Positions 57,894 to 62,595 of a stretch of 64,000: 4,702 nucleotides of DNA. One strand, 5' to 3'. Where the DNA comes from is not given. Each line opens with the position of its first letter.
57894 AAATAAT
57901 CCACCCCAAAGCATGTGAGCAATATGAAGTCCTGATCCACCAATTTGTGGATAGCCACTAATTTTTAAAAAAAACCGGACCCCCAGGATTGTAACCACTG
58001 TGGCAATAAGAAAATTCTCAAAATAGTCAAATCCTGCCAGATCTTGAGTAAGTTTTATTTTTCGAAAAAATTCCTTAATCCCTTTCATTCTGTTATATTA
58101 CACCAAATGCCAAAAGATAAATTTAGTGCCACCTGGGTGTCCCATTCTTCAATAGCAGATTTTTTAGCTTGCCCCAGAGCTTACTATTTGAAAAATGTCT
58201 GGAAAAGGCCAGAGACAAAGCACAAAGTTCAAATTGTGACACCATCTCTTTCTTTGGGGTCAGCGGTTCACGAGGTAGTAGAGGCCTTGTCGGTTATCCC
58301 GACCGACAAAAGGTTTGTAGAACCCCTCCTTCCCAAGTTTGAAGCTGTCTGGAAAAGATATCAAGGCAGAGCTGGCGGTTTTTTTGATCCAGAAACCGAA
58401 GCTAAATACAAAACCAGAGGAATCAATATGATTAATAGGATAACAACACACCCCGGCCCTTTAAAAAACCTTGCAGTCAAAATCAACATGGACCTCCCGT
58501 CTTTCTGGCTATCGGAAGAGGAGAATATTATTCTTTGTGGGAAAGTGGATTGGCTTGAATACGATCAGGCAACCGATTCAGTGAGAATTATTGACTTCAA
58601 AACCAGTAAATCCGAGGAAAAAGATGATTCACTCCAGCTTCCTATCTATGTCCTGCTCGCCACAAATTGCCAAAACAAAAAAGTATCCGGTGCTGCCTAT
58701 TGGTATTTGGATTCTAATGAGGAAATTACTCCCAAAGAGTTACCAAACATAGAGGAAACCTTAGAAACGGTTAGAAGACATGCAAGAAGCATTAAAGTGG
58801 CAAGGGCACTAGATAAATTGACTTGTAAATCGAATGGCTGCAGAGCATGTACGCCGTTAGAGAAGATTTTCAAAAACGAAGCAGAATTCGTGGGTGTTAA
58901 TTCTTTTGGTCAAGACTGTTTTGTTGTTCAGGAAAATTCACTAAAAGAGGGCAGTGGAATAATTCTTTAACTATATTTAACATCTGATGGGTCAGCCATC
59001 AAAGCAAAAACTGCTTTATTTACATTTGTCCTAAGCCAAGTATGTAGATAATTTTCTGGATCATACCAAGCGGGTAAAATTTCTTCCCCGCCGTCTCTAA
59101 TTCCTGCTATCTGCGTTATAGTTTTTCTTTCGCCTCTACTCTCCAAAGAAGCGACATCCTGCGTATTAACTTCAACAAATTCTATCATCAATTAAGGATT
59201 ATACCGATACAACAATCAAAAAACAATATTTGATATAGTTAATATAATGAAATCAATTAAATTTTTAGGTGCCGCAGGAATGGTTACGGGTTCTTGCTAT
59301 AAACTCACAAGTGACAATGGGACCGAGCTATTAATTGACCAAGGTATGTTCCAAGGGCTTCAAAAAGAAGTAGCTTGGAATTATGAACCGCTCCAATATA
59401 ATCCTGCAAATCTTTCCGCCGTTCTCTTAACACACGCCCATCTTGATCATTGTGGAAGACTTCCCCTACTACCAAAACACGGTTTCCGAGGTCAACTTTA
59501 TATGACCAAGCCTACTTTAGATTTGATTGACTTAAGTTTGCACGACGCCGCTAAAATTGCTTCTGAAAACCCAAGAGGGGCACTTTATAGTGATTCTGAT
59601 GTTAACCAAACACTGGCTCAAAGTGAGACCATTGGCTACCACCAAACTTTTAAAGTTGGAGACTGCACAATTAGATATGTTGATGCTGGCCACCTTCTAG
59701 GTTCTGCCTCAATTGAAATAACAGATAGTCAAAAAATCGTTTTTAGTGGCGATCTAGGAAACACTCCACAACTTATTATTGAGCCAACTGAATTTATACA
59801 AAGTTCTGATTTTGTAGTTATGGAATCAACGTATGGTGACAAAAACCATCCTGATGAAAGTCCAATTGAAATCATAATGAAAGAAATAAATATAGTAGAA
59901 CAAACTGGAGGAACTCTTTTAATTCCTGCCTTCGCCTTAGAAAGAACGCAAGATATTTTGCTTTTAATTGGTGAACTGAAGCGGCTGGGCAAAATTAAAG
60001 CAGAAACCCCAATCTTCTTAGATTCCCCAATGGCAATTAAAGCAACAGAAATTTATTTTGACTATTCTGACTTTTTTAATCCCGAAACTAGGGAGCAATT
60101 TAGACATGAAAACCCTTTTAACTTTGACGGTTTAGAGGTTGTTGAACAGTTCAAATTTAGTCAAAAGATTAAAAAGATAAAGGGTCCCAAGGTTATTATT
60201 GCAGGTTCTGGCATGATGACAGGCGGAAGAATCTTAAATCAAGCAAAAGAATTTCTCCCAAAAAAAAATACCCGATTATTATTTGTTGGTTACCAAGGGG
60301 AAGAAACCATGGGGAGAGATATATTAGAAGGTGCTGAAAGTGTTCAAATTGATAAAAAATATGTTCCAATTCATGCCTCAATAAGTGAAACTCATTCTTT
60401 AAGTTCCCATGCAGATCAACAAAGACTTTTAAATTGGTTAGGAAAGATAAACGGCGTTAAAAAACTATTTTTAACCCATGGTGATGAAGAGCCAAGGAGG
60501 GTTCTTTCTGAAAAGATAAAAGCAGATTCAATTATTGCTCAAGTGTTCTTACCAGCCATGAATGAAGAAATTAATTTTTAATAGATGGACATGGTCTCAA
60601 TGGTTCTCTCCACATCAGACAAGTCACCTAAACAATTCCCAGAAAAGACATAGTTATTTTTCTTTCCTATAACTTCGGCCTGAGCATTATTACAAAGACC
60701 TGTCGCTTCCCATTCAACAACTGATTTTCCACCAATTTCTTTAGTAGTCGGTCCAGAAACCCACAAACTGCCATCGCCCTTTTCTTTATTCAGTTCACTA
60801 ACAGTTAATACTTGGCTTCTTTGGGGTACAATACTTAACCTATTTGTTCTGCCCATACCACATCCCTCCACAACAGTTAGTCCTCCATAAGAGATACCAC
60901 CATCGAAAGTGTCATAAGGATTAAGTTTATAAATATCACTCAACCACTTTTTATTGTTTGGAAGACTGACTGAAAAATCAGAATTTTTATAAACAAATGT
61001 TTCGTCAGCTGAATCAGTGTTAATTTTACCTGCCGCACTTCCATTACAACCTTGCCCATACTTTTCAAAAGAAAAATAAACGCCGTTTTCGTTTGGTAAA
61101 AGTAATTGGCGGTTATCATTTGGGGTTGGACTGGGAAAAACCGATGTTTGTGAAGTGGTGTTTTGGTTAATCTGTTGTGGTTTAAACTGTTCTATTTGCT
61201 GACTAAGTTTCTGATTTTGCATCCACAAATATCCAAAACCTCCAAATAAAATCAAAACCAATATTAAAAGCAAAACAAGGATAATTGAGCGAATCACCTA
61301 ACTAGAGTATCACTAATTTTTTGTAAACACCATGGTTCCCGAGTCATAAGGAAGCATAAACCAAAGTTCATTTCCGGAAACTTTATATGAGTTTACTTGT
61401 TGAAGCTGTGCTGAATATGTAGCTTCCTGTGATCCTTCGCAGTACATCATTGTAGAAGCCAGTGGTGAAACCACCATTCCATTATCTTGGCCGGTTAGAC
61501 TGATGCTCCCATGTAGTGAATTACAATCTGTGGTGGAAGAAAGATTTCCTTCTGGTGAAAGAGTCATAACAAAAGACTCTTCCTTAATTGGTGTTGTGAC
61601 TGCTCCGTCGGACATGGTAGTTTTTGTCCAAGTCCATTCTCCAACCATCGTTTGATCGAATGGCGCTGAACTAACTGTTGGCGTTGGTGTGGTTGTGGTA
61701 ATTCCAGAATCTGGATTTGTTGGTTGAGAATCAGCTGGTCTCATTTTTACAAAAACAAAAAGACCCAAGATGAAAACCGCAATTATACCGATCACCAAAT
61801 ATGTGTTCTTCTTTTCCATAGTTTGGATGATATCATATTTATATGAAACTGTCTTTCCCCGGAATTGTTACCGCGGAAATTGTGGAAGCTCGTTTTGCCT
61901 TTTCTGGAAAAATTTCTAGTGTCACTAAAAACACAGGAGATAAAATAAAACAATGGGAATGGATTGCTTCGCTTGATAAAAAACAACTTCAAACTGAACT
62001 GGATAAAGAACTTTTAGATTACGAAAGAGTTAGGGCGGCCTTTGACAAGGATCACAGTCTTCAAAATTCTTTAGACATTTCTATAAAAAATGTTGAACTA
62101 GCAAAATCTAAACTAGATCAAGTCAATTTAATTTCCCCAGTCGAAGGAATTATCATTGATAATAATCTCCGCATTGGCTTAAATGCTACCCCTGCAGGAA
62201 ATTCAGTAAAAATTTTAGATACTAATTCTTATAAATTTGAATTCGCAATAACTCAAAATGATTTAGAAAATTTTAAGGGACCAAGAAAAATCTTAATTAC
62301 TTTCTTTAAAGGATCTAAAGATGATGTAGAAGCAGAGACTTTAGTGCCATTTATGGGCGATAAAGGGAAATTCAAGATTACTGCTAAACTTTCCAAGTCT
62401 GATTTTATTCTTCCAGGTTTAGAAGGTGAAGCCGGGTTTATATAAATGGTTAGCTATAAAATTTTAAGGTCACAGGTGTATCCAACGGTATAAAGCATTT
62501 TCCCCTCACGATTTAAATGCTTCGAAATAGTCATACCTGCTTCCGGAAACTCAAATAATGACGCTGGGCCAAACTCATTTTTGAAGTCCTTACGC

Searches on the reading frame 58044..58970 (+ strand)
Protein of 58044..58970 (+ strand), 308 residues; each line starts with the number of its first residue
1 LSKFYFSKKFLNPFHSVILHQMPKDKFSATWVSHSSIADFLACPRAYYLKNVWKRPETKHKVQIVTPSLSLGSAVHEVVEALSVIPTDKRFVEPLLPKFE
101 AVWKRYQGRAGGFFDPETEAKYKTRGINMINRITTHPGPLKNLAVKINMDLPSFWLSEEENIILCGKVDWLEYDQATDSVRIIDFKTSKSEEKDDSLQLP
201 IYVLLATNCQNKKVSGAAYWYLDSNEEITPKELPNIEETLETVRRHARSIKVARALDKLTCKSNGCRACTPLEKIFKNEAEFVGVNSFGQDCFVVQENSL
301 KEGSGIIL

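Call 32: search_protein_families(library=pfam, proteins=[window:58044-58970:+], max_evalue=0.0001)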
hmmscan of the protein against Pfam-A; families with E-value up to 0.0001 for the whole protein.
window:58044-58970:+ (308 aa): 2 families
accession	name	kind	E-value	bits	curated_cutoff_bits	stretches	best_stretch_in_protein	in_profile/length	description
PF12705.13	PDDEXK_1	-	1.1e-23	84.9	22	1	32-269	2-240/247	PD-(D/E)XK nuclease superfamily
PF01930.23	Cas_Cas4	-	2.3e-05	25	22.7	0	166-263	54-151/160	Domain of unknown function DUF83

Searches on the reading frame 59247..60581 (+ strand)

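Call 32: search_protein_families(library=pfam, proteins=[window:59247-60581:+], max_evalue=0.0001)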
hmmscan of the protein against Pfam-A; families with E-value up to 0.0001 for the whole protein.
window:59247-60581:+ (444 aa): 5 families
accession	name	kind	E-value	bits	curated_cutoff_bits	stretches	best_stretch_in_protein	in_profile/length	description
PF10996.14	Beta-Casp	-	8.6e-34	117.1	27.7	1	234-359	1-120/120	Beta-Casp domain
PF00753.33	Lactamase_B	-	3.2e-12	47.3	22.7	1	14-175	5-155/196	Metallo-beta-lactamase superfamily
PF12706.13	Lactamase_B_2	-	3.8e-11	43.4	27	1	47-201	20-171/200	Beta-lactamase superfamily domain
PF16661.11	Lactamase_B_6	-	4e-09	36.6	27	1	23-185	5-177/193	Metallo-beta-lactamase superfamily domain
PF07521.17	RMMBL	-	4.2e-08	33.5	21.6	1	373-427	2-55/63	Zn-dependent metallo-hydrolase RNA specificity domain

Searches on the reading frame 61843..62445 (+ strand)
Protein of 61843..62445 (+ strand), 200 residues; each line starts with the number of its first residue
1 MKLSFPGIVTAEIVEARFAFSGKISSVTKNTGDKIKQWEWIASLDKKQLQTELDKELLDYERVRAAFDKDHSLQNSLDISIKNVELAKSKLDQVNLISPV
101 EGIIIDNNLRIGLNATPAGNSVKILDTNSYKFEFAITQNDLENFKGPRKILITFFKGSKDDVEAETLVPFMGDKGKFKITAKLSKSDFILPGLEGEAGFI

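Call 32: search_protein_families(library=pfam, proteins=[window:61843-62445:+], max_evalue=0.0001)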
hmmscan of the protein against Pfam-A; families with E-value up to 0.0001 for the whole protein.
window:61843-62445:+ (200 aa): 1 family
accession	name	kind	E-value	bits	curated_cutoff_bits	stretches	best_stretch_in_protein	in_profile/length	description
PF16576.10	HlyD_D23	-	7e-05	22.6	30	0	17-152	23-167/214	Barrel-sandwich domain of CusB or HlyD membrane-fusion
